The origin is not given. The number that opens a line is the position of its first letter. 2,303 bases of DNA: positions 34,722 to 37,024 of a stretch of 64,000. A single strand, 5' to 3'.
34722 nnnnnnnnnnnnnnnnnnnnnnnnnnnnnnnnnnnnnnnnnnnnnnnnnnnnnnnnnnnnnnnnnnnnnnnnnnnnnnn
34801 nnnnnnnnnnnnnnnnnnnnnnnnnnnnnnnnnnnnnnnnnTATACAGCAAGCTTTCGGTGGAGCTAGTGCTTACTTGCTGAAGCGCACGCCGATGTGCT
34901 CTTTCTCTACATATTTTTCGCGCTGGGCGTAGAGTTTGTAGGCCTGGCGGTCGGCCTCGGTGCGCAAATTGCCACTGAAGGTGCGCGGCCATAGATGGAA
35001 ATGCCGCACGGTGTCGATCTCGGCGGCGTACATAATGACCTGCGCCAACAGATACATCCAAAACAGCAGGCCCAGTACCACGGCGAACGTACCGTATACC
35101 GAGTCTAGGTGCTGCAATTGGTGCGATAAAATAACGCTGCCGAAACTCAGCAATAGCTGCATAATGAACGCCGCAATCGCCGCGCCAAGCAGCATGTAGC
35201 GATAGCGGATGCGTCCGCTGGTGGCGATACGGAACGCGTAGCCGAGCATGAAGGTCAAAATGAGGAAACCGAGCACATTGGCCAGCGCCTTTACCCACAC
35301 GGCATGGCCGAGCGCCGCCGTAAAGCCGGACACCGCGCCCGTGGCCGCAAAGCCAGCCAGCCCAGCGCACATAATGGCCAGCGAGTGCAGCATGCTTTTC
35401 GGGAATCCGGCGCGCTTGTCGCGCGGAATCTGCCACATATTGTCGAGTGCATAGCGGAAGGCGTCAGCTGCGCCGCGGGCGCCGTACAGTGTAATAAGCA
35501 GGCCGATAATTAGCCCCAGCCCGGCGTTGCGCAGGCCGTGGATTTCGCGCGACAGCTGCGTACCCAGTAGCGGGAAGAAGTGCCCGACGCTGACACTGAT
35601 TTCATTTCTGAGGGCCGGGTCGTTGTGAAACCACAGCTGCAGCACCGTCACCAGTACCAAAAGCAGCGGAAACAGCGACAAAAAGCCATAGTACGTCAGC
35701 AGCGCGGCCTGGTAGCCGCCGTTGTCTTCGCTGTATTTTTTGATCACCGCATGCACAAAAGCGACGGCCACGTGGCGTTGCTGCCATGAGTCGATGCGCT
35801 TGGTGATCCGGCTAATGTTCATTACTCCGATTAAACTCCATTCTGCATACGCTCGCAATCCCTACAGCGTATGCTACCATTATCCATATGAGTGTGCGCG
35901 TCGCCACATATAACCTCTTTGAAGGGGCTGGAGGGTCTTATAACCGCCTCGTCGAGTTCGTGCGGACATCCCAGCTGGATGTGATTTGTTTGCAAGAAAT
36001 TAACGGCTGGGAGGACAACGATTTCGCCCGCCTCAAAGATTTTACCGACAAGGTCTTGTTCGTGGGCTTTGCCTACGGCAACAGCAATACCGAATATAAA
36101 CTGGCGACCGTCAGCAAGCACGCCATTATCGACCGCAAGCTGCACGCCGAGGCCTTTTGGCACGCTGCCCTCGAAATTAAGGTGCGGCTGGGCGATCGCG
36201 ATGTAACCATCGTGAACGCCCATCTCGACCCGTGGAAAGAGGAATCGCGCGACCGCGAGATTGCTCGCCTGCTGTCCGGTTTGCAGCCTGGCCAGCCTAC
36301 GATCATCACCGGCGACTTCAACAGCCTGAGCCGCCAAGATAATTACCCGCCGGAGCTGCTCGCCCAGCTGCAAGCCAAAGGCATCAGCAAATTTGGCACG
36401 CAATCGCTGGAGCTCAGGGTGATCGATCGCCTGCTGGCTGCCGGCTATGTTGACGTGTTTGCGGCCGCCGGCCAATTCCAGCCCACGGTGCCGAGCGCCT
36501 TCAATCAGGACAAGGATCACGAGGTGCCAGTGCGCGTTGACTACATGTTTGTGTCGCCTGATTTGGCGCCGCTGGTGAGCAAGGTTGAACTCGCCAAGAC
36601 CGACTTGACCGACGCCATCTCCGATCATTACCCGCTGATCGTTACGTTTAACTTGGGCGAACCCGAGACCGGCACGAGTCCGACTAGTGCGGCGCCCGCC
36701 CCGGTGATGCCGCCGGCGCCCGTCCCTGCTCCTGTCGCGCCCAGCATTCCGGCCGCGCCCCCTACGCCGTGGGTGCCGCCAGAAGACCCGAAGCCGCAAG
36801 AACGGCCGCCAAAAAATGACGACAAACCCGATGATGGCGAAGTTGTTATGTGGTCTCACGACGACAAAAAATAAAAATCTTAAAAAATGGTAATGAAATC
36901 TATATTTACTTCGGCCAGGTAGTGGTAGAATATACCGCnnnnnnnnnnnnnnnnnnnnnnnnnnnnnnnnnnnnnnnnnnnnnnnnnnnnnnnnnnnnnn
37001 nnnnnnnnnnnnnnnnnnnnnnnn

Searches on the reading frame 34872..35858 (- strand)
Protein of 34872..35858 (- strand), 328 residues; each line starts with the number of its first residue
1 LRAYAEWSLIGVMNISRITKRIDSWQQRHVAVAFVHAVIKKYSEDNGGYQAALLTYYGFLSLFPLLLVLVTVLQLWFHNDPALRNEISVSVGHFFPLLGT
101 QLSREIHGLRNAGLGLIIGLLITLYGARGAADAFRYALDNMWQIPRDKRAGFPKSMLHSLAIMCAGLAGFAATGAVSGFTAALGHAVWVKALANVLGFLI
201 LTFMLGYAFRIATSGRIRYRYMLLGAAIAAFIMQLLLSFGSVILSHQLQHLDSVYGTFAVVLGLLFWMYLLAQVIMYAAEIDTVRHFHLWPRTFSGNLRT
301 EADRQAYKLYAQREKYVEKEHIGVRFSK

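Call 19: search_protein_families(library=pfam, proteins=[window:34872-35858:-], max_evalue=0.01)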
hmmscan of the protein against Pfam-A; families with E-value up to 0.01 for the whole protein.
window:34872-35858:- (328 aa): 2 families
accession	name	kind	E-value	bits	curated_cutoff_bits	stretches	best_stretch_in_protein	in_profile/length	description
PF03631.20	Virul_fac_BrkB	-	1.8e-35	123.3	33.7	1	44-284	2-254/259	Virulence factor BrkB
PF04123.18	DUF373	-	0.0021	18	28.3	1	79-259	149-320/335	Domain of unknown function (DUF373)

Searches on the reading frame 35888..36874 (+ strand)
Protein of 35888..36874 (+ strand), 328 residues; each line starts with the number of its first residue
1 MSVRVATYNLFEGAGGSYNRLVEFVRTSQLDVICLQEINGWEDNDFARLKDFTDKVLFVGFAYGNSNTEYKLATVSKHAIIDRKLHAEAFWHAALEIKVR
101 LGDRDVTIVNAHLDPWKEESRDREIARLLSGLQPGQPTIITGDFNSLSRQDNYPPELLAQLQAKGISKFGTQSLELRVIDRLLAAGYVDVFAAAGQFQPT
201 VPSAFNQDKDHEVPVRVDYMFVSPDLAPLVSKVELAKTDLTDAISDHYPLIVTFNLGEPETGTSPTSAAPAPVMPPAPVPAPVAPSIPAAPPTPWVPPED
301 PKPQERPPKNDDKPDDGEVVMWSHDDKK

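Call 3: search_protein_families(library=pfam, proteins=[window:35888-36874:+], max_evalue=0.01)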
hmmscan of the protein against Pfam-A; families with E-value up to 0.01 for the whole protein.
window:35888-36874:+ (328 aa): 2 families
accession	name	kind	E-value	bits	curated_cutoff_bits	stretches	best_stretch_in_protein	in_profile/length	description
PF03372.29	Exo_endo_phos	-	4.4e-21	76.1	24.5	1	6-247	1-225/225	Endonuclease/Exonuclease/phosphatase family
PF22669.2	Exo_endo_phos2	-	0.0065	16.5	27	0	92-251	115-286/288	Endonuclease/Exonuclease/phosphatase family 2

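Call 4: search_protein_families(library=ncbifam, proteins=[window:35888-36874:+], max_evalue=0.01)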
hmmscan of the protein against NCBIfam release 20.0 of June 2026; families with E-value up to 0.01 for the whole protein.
window:35888-36874:+ (328 aa): 3 families
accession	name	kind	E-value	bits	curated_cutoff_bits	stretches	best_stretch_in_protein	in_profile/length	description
TIGR00633.1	xth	equivalog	6.3e-12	45.5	99.05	1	5-255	3-255/255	exodeoxyribonuclease III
TIGR00195.1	exoDNase_III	equivalog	4.8e-10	39.5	182.55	1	133-254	136-254/254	exodeoxyribonuclease III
NF003842.0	PRK05421.1-4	equivalog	0.00017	21.1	144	0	22-149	53-190/259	endonuclease/exonuclease/phosphatase family protein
